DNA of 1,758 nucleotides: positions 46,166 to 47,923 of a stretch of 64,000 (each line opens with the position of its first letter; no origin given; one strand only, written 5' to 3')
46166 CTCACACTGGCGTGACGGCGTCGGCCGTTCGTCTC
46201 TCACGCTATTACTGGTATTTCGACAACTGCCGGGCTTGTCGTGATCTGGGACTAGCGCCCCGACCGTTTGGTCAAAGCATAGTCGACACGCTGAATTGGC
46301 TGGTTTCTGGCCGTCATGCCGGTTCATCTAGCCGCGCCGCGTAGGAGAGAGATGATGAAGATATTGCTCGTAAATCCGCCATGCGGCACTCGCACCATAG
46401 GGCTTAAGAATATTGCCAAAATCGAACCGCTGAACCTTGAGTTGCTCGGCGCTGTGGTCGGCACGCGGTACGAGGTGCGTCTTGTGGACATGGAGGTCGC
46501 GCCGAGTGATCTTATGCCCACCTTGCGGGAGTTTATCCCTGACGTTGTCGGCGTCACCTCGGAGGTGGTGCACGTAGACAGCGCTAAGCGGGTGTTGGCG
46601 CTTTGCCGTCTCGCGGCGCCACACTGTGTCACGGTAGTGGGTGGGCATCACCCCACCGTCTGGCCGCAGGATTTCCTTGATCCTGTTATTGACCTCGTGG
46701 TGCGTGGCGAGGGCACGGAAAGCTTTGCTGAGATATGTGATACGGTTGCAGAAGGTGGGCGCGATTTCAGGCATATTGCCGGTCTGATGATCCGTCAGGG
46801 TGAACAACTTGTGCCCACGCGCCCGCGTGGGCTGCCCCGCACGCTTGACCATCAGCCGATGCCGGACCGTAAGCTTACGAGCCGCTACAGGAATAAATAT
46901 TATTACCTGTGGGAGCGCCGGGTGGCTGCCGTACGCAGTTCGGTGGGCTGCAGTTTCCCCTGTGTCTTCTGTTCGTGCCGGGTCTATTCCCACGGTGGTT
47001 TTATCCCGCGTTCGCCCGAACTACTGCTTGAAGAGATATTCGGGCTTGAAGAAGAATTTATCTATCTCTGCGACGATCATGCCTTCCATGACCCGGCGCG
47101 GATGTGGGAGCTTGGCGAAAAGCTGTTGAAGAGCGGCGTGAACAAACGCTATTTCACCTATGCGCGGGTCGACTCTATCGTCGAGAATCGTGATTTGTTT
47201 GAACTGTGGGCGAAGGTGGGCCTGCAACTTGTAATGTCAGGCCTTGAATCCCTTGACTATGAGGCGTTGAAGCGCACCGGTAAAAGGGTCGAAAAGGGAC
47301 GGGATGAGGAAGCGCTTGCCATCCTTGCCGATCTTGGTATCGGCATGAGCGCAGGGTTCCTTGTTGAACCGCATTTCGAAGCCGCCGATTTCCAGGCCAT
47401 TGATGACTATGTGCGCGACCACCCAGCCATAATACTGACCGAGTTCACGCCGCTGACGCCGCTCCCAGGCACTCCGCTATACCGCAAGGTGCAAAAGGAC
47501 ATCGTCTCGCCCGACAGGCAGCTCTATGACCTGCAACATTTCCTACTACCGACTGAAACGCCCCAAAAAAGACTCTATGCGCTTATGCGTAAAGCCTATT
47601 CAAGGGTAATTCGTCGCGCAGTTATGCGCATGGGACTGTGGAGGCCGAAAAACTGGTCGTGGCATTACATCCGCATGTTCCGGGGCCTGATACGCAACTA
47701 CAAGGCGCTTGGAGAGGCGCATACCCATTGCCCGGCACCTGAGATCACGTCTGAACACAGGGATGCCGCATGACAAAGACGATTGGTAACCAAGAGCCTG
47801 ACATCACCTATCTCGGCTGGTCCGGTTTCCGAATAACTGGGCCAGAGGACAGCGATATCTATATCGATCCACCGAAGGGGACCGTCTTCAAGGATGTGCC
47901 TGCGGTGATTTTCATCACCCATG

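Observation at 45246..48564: Uncharacterised anaerobic three-gene operon: HpnA-like SDR + HpnR-like B12 radical SAM + MBL hydrolase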

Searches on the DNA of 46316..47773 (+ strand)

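Call 59: search_rna_families(sources=[L003, L087, L086, L085, L119, L096, L018], threshold=gathering)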
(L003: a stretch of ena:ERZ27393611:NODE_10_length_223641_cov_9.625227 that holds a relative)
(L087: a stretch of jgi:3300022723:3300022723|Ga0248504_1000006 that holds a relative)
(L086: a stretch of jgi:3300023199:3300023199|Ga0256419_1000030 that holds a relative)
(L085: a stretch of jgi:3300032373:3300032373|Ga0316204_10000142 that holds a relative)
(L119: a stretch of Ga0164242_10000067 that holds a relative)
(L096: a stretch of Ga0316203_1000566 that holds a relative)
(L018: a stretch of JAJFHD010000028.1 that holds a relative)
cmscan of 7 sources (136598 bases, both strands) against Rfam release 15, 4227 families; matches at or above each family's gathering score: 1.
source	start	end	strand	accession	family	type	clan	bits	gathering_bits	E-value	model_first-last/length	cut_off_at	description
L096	4576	4647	+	RF00005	tRNA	Gene; tRNA;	CL00001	76.3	29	1.2e-14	1-71/71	no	tRNA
